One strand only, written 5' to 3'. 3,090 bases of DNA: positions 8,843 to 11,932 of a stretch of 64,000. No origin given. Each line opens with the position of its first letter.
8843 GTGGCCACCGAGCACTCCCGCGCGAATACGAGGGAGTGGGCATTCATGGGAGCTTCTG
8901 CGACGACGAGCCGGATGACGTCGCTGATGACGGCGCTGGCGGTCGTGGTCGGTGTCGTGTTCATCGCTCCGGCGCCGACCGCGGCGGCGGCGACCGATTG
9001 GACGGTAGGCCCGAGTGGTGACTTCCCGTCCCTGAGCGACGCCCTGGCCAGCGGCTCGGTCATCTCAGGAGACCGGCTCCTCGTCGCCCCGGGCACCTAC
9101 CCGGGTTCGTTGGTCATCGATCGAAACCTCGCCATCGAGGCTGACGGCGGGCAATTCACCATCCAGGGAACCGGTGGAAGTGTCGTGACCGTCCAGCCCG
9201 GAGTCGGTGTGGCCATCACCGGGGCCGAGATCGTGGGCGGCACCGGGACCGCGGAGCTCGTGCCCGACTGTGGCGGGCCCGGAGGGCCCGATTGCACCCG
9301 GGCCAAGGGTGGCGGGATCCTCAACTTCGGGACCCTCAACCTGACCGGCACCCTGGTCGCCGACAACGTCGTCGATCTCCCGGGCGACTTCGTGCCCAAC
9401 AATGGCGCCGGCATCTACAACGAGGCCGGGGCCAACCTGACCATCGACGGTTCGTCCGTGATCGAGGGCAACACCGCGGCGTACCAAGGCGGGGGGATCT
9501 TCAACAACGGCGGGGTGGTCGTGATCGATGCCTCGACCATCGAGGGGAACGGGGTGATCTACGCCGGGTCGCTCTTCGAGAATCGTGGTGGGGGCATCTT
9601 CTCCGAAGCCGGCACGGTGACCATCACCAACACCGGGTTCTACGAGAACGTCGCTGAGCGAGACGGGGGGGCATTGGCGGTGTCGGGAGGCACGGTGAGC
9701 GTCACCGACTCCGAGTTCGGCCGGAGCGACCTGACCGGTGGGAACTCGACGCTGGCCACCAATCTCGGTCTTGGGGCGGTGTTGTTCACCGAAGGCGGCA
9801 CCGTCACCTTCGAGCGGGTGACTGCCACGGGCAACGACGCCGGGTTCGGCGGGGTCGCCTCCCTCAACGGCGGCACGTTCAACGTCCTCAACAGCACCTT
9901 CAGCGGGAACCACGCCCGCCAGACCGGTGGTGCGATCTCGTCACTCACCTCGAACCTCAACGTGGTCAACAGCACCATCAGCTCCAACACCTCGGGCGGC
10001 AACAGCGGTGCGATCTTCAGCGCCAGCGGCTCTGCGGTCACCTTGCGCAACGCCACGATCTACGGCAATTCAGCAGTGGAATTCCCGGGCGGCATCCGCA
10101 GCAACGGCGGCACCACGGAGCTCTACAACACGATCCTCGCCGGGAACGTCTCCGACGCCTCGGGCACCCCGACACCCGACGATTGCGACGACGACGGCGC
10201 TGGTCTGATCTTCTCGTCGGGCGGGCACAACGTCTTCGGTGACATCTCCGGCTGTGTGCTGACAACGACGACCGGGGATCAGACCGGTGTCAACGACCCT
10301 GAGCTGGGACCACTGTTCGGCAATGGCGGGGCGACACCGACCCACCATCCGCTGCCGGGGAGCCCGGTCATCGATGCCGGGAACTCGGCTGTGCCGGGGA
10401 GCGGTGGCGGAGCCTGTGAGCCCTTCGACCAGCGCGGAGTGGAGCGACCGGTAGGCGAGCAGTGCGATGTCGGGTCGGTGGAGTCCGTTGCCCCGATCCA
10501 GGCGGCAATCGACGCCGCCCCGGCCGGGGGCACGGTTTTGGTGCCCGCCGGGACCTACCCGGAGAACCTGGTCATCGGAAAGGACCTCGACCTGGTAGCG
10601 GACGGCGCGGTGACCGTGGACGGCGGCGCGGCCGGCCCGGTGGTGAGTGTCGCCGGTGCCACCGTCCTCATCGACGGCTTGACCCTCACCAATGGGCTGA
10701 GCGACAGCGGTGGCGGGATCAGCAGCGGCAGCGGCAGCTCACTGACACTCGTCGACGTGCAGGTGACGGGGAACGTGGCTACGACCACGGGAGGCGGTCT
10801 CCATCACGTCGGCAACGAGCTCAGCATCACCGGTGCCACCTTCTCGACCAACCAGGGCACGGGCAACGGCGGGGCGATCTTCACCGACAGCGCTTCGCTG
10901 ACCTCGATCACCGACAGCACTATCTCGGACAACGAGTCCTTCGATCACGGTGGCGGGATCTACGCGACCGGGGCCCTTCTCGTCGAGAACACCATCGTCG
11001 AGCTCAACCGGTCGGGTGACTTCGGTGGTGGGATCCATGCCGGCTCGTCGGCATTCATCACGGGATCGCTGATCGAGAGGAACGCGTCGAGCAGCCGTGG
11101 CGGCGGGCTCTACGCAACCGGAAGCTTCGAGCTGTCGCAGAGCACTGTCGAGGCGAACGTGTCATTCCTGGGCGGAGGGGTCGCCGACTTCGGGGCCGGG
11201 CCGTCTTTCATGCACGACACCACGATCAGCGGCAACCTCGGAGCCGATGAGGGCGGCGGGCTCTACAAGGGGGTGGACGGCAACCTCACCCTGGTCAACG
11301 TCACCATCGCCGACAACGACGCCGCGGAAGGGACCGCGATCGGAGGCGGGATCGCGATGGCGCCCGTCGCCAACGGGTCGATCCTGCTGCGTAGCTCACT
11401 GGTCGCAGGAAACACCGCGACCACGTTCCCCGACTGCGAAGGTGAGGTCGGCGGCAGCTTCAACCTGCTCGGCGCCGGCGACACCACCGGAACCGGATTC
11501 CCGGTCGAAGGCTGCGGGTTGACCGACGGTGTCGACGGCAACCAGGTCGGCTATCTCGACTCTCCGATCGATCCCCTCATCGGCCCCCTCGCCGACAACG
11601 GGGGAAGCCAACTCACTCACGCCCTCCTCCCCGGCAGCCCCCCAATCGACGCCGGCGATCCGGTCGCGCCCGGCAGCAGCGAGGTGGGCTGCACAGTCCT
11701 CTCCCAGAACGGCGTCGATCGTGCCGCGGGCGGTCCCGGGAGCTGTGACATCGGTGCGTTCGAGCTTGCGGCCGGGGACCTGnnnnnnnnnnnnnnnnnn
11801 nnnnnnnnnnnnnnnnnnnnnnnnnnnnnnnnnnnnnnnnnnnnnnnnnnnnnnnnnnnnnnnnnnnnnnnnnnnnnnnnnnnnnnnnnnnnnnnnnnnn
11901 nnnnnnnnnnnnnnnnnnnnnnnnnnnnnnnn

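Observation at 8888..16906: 2672-aa secreted mosaic protein combining beta-helix adhesin modules, a gingipain-like domain and RTX repeats behind a Sec-type signal peptide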

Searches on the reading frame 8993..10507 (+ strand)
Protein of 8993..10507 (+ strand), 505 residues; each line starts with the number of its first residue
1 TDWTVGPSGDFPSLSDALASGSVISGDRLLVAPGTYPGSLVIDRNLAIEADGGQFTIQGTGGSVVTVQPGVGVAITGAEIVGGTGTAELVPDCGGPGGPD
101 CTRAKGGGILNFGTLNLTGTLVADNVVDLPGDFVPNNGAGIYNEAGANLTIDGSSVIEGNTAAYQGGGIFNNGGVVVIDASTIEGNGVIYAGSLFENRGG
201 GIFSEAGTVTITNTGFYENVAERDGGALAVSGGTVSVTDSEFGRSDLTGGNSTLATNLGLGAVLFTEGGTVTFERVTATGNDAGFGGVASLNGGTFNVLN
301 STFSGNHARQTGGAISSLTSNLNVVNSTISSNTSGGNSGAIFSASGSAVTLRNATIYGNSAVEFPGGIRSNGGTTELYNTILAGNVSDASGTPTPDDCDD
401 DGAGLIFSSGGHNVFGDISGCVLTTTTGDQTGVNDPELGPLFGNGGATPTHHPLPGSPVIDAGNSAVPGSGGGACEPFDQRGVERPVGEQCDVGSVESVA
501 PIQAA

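Call 8: search_protein_families(library=pfam, proteins=[window:8993-10507:+], max_evalue=10)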
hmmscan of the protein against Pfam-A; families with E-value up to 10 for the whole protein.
window:8993-10507:+ (505 aa): 1 family
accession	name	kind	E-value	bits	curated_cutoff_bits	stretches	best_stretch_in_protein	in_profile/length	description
PF02415.23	Chlam_PMP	-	0.038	14.7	20.6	2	300-317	1-18/19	Chlamydia polymorphic membrane protein (Chlamydia_PMP) repeat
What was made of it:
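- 8993..10486 (+): Parallel beta-helix module 1, ending in choice-of-anchor-Q domain 1 (aa 470-533). Chlam_PMP repeats are present (call 8).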

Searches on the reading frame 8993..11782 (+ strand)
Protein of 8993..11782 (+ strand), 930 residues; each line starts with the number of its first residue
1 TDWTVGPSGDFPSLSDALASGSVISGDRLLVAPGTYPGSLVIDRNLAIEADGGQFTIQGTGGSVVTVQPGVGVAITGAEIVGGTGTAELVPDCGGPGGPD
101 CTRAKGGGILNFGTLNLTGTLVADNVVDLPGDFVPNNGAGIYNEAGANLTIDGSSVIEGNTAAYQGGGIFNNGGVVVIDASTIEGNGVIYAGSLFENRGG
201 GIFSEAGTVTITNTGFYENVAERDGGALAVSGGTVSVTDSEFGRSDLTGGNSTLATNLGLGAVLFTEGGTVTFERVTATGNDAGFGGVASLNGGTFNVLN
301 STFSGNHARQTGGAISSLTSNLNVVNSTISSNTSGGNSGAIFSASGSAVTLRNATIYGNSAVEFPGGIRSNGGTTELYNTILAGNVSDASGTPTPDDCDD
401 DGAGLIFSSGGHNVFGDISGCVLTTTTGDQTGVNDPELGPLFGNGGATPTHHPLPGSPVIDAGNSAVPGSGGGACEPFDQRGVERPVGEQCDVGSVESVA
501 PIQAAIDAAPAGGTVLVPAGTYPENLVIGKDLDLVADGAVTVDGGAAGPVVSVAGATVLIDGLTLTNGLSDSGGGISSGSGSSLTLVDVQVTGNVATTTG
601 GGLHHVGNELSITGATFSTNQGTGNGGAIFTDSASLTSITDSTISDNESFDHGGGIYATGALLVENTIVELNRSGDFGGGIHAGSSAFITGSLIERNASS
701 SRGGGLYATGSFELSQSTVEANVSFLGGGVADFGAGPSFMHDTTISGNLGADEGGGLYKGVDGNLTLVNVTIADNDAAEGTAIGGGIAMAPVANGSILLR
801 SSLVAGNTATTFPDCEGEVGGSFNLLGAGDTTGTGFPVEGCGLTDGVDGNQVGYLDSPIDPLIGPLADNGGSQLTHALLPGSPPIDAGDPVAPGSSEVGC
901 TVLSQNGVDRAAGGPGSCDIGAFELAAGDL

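Call 68: search_solved_structures(query=window:8993-11782:+, max_evalue=0.01)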
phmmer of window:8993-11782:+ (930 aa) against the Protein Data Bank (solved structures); distinct sequences matched with E-value up to 0.01: 0.
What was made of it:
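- Tried and rejected: The beta-helix part has no PDB relative by sequence (call 68).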

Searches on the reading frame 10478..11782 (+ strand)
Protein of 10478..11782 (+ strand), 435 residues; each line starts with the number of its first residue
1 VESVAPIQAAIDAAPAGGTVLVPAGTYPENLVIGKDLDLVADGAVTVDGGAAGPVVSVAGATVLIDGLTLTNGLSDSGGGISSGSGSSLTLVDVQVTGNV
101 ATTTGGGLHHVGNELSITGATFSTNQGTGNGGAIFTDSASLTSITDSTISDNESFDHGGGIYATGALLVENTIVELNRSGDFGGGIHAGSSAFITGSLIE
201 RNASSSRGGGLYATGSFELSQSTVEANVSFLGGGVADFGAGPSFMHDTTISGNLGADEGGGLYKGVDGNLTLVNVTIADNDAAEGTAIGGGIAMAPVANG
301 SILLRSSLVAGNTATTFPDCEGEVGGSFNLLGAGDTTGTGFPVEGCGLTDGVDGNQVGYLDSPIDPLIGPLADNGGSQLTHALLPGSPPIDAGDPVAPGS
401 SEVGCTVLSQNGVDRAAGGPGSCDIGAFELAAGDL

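Call 8: search_protein_families(library=pfam, proteins=[window:10478-11782:+], max_evalue=10)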
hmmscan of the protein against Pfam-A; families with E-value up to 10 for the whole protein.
window:10478-11782:+ (435 aa): 1 family
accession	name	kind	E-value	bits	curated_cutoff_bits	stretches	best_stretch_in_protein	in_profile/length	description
PF02415.23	Chlam_PMP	-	5.3e-07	29.7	20.6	4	121-136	3-18/19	Chlamydia polymorphic membrane protein (Chlamydia_PMP) repeat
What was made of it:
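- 10487..11782 (+): Parallel beta-helix module 2 (NosD-like, PMP repeats), ending in choice-of-anchor-Q domain 2 (~aa 895-960). Chlam_PMP scores 29.7 bits, above its cut-off of 20.6 (call 8).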
